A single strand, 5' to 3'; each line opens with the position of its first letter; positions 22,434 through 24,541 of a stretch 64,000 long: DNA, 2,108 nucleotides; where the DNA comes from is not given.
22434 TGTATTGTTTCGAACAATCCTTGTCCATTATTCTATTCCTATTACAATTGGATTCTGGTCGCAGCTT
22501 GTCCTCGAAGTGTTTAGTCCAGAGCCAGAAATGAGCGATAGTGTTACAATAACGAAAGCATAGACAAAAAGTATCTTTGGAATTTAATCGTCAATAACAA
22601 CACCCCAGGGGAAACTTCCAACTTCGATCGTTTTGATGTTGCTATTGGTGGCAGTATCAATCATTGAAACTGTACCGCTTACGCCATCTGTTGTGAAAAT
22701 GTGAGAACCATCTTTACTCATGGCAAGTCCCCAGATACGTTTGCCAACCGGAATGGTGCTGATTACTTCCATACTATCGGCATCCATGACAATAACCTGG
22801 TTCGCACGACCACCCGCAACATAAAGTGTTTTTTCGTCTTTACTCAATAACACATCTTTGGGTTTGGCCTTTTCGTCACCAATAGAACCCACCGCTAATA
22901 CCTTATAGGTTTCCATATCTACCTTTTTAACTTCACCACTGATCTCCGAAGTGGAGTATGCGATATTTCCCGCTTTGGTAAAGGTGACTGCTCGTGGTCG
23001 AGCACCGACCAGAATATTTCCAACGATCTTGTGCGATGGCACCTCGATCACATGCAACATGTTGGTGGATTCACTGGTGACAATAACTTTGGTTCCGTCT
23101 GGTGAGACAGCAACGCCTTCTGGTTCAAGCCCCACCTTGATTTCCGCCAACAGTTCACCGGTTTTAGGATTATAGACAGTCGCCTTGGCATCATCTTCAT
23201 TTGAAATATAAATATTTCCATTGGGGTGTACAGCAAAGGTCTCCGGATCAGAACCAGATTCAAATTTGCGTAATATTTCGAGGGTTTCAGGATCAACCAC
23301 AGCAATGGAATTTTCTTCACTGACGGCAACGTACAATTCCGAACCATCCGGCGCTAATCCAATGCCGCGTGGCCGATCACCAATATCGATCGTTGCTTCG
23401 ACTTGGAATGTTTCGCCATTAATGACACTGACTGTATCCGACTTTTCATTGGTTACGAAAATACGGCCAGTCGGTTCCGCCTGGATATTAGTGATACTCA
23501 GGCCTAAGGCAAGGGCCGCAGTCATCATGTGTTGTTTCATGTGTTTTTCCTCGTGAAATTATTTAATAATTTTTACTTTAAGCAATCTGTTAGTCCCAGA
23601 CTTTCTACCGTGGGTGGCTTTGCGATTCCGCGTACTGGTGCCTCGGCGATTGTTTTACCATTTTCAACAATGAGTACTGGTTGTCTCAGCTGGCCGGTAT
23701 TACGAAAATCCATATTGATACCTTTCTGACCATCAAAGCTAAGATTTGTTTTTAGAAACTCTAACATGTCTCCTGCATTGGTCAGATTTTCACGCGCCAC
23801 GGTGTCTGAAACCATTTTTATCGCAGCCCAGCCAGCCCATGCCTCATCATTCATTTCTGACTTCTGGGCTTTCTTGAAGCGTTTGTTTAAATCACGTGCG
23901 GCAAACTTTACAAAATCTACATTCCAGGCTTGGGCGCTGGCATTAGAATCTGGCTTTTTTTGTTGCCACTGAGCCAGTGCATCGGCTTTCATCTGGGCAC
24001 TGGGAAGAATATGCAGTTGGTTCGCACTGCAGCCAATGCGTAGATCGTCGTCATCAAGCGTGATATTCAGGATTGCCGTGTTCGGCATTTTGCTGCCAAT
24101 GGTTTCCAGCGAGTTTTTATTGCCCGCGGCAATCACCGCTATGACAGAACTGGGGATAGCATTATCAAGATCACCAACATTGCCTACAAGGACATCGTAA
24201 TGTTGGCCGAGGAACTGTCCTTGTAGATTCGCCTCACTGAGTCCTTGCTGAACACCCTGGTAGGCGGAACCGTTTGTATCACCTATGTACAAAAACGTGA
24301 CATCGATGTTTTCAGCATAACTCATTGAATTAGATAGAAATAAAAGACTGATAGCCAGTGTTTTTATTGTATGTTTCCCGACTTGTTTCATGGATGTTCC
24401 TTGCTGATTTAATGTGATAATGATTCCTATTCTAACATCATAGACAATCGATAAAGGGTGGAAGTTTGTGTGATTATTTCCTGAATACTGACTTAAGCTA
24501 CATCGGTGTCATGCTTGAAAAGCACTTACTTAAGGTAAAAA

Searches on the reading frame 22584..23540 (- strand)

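Call 31: search_protein_families(library=ncbifam, proteins=[window:22584-23540:-], max_evalue=1e-20)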
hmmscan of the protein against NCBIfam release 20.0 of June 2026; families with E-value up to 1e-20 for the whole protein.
window:22584-23540:- (318 aa): 6 families
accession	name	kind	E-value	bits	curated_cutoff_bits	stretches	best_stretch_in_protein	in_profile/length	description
TIGR03866.1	PQQ_ABC_repeats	subfamily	7e-99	330.8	287.3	1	24-317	10-309/310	PQQ-dependent catabolism-associated beta-propeller protein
TIGR02276.1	beta_rpt_yvtn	repeat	3.6e-51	170.9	27.85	0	277-317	2-42/42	beta-propeller repeat protein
NF052340.1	hydrazine_beta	equivalog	4.7e-32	111.5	560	0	100-240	36-177/372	hydrazine synthase subunit beta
NF052460.1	L-NosZ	equivalog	3.5e-25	88.5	700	0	143-316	48-223/480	clade III lactonase-type nitrous-oxide reductase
NF052342.1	hydrazine_BC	exception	3e-24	85.2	1250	0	102-239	44-182/690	hydrazine synthase subunit beta-gamma fusion subunit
NF052280.1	7_blade_YncE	equivalog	4.6e-24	84.8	400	0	24-79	268-323/338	7-bladed beta-propeller protein YncE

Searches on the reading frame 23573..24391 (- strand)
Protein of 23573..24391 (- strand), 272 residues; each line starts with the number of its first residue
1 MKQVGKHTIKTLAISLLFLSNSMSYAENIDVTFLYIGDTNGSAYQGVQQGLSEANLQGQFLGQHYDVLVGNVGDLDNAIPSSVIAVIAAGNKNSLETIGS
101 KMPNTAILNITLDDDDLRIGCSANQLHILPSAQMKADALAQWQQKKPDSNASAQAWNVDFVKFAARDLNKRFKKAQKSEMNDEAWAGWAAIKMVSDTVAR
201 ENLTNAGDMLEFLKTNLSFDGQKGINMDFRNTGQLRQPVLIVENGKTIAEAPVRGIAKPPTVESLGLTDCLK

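Call 44: search_protein_families(library=ncbifam, proteins=[window:23573-24391:-], max_evalue=1e-25)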
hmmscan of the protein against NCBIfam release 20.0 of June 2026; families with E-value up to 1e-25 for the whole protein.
window:23573-24391:- (272 aa): 1 family
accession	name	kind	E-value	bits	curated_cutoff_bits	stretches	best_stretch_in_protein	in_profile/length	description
TIGR03863.1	PQQ_ABC_bind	subfamily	5e-35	121.1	413.6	0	153-260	222-331/347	ABC transporter, substrate binding protein, PQQ-dependent alcohol dehydrogenase system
